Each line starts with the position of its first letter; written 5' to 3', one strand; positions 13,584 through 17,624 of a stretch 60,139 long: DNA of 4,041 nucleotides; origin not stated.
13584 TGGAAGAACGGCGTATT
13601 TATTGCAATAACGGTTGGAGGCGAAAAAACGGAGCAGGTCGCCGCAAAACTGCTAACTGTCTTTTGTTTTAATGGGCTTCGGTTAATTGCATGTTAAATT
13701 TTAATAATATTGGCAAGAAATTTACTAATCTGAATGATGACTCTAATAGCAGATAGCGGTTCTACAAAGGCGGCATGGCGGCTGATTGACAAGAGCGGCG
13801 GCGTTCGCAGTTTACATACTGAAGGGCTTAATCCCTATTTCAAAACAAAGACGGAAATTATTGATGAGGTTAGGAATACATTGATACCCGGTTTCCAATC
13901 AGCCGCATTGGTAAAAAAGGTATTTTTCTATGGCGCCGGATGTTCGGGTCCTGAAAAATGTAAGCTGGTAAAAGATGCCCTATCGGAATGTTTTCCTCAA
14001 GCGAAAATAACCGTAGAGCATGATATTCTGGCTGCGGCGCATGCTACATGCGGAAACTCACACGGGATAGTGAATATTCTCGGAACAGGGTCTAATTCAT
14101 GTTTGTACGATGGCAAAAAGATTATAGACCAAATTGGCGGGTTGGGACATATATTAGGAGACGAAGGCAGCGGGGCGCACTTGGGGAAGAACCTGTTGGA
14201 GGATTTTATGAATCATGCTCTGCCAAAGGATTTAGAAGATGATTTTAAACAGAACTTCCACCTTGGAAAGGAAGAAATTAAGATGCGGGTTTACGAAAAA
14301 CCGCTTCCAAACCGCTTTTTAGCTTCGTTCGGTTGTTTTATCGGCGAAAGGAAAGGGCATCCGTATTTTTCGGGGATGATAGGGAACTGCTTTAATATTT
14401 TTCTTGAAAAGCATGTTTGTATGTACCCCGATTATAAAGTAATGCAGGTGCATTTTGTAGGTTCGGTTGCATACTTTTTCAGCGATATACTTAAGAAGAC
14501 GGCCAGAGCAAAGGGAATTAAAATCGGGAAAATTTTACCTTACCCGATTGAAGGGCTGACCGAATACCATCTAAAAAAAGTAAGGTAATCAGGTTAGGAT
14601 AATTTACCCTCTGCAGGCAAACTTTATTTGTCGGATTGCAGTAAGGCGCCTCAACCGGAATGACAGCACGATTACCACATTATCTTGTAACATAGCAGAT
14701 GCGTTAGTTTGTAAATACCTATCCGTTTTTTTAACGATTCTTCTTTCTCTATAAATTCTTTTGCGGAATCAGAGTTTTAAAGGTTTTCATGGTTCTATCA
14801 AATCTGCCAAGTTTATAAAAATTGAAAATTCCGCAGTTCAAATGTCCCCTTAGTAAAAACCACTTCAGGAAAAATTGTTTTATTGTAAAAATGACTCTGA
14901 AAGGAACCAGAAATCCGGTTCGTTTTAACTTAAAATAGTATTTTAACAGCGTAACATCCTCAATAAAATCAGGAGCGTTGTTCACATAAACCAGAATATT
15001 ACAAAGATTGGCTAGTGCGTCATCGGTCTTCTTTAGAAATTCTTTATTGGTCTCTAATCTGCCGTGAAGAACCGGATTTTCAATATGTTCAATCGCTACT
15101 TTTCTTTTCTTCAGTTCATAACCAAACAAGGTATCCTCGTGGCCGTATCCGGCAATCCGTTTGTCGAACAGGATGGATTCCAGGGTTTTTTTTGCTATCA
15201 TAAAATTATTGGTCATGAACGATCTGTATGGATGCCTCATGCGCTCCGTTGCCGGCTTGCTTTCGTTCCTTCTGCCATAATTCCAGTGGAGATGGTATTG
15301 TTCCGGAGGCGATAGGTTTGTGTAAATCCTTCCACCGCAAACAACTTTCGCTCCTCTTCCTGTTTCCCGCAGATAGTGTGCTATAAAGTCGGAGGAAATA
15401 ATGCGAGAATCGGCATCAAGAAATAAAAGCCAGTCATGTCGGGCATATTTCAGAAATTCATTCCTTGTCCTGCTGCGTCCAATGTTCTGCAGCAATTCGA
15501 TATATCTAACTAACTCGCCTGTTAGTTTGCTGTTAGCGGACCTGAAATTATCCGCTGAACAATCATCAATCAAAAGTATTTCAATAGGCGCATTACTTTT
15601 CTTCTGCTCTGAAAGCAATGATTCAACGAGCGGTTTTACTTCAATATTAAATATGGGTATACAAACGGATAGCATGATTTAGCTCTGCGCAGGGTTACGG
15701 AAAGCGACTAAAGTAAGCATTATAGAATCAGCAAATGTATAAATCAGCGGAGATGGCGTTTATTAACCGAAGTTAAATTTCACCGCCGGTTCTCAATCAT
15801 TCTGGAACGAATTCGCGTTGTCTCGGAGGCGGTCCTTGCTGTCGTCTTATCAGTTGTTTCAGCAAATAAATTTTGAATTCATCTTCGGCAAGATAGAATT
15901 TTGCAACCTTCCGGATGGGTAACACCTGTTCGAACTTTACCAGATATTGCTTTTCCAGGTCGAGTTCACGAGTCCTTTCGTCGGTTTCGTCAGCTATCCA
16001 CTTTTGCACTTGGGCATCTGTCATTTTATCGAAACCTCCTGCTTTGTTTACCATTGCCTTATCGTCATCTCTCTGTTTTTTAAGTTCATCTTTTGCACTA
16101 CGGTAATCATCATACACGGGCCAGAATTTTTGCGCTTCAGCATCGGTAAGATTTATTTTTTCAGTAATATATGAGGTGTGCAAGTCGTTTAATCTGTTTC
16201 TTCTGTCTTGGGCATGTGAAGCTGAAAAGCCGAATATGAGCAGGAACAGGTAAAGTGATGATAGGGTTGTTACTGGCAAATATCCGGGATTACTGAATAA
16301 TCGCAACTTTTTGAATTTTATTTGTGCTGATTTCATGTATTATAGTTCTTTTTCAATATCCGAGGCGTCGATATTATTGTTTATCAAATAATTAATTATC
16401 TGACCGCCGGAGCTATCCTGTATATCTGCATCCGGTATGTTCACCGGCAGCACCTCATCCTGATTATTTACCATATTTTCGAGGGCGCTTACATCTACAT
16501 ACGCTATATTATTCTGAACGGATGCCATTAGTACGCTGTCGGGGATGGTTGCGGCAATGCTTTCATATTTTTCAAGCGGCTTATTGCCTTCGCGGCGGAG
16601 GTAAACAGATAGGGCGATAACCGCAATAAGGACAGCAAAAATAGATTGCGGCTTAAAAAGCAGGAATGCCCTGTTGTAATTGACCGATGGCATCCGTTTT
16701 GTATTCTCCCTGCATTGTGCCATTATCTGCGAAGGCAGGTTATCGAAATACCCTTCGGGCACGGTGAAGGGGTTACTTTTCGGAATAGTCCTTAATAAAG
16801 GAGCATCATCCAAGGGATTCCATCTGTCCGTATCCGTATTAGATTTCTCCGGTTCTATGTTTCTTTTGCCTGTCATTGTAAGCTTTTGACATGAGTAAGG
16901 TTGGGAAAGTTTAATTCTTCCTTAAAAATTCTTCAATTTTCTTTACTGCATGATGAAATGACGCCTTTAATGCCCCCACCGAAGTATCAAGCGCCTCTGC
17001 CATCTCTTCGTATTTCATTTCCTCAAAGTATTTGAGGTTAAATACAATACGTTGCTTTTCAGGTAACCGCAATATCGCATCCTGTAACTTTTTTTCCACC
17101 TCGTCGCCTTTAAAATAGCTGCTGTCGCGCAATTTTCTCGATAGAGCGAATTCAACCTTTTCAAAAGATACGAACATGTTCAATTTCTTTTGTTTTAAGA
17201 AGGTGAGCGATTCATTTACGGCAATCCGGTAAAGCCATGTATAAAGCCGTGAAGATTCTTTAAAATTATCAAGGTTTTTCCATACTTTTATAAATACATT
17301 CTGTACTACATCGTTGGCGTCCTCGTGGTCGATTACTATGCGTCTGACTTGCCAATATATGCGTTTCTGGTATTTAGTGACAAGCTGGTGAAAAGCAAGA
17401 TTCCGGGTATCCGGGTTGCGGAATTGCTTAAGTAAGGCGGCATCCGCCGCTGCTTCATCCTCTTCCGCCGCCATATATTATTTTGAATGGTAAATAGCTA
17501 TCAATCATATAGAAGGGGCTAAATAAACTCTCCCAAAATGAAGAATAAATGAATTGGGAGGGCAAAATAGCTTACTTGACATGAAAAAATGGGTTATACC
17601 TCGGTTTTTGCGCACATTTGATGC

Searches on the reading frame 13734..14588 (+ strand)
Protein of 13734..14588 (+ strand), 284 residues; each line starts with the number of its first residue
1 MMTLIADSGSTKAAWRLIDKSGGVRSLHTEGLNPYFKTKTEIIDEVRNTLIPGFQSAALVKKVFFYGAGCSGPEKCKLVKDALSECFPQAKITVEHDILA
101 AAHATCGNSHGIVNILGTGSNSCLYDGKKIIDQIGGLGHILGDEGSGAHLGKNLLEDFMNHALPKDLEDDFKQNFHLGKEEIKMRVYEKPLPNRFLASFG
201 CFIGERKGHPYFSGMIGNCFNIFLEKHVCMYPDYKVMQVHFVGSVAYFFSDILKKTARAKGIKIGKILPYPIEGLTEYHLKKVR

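Call 85: search_protein_families(library=pfam, proteins=[window:13734-14588:+], max_evalue=0.00001)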
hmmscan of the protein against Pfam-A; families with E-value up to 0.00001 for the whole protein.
window:13734-14588:+ (284 aa): 1 family
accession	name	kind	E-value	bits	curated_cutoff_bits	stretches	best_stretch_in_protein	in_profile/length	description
PF01869.26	BcrAD_BadFG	-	1.4e-07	31.8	31.5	1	7-157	4-154/271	BadF/BadG/BcrA/BcrD ATPase family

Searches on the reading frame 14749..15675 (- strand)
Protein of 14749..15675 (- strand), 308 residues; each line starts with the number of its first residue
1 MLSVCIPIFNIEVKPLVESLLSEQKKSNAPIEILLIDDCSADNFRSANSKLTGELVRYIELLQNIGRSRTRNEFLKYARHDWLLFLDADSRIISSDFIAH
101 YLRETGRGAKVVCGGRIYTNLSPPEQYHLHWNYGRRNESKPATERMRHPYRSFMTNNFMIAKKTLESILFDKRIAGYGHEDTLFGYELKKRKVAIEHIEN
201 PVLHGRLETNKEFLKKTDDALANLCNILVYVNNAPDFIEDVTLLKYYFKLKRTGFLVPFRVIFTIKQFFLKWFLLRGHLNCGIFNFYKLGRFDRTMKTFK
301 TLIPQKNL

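Call 85: search_protein_families(library=pfam, proteins=[window:14749-15675:-], max_evalue=0.00001)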
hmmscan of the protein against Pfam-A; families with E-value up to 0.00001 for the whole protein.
window:14749-15675:- (308 aa): 2 families
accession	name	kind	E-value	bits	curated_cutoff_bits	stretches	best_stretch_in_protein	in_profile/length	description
PF00535.33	Glycos_transf_2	-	9e-20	71.7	23.3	1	3-143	1-139/168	Glycosyl transferase family 2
PF10111.15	Glyco_tranf_2_2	-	4.9e-07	30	27.3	1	3-102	1-103/276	Glycosyltransferase like family 2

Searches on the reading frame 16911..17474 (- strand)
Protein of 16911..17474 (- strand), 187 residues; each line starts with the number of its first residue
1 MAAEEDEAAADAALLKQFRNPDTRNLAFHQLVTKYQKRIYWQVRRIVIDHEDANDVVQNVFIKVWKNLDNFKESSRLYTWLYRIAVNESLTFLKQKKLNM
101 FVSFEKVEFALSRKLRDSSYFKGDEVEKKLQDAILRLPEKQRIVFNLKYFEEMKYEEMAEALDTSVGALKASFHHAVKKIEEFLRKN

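Call 85: search_protein_families(library=pfam, proteins=[window:16911-17474:-], max_evalue=0.00001)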
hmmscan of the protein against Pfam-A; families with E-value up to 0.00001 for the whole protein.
window:16911-17474:- (187 aa): 2 families
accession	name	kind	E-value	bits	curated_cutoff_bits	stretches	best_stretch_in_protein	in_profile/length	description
PF04542.20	Sigma70_r2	-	7.4e-17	61.4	24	1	31-97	1-69/71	Sigma-70 region 2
PF08281.18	Sigma70_r4_2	-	5.8e-15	55.1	25.7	1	129-180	3-54/54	Sigma-70, region 4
